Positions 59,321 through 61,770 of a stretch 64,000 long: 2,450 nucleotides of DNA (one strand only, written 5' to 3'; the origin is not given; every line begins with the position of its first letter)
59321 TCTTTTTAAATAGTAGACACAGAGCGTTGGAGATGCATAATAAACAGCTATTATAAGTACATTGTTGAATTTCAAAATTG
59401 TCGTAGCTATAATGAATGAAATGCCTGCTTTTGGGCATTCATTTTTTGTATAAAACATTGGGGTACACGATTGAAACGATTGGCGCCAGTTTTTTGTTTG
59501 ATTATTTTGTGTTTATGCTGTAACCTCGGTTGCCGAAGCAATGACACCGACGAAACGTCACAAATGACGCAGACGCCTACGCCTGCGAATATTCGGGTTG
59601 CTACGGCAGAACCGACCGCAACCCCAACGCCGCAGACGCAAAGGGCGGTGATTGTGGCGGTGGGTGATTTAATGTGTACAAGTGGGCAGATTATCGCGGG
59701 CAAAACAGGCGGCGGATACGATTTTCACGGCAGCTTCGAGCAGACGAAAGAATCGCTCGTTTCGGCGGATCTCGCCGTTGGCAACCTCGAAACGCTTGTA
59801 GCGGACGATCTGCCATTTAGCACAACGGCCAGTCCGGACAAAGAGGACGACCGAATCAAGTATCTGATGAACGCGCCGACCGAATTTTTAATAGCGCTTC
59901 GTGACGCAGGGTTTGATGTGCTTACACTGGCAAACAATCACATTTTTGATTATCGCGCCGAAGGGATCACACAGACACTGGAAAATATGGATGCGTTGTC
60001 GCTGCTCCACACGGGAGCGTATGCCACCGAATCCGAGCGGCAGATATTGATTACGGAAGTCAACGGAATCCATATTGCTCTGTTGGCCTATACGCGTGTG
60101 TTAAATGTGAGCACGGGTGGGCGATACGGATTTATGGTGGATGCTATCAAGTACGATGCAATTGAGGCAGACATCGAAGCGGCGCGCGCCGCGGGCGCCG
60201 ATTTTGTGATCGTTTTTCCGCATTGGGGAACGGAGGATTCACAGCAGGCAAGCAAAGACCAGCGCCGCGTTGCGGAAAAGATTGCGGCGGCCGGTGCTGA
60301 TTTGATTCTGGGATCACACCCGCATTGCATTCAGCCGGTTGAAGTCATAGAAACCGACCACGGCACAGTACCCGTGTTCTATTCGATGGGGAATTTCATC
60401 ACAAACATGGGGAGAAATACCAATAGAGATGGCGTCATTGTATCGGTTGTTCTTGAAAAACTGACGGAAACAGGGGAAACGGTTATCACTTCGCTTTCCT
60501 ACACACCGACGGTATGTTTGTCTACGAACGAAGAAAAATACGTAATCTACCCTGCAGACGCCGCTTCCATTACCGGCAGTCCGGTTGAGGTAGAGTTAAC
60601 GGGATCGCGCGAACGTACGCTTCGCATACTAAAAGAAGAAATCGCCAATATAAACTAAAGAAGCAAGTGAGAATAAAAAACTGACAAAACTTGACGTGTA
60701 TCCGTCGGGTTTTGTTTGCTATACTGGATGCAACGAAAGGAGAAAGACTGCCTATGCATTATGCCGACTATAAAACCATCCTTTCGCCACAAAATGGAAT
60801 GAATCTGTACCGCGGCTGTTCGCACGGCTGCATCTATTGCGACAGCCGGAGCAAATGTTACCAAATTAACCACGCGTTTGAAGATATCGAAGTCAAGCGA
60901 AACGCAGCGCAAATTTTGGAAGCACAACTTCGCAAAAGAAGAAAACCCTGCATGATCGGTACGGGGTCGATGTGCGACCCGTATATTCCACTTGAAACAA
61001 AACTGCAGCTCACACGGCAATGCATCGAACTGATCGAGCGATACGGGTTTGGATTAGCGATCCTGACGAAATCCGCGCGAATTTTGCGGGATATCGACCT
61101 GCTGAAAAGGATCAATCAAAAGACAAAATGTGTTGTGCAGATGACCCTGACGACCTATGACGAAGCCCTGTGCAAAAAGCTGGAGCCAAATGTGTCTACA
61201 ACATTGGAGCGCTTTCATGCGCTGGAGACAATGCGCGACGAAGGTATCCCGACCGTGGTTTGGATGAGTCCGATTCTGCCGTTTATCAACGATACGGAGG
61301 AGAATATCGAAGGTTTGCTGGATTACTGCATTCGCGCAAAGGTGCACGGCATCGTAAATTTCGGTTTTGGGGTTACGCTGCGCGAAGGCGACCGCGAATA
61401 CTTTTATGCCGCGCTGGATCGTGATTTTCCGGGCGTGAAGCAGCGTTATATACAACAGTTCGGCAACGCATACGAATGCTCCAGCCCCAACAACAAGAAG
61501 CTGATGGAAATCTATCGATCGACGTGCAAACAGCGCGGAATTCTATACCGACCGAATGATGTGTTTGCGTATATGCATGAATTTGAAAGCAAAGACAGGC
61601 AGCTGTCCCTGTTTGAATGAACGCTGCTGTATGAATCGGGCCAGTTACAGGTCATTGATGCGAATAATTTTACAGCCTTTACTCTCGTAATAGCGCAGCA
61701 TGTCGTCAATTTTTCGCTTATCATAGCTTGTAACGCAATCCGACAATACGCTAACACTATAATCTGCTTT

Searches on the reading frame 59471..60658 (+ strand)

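Call 32: search_protein_families(library=pfam, proteins=[window:59471-60658:+], max_evalue=0.00001)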
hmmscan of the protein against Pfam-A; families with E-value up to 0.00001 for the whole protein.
window:59471-60658:+ (395 aa): 1 family
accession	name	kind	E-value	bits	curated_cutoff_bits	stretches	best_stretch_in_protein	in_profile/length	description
PF09587.15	PGA_cap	-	4.8e-66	223.3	27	1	61-312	2-254/255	Bacterial capsule synthesis protein PGA_cap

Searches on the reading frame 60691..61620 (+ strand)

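Call 32: search_protein_families(library=pfam, proteins=[window:60691-61620:+], max_evalue=0.00001)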
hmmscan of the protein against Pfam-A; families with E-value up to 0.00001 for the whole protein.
window:60691-61620:+ (309 aa): 1 family
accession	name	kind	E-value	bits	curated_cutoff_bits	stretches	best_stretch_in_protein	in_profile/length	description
PF04055.27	Radical_SAM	-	1.7e-12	48.3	29.5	1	37-209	1-162/166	Radical SAM superfamily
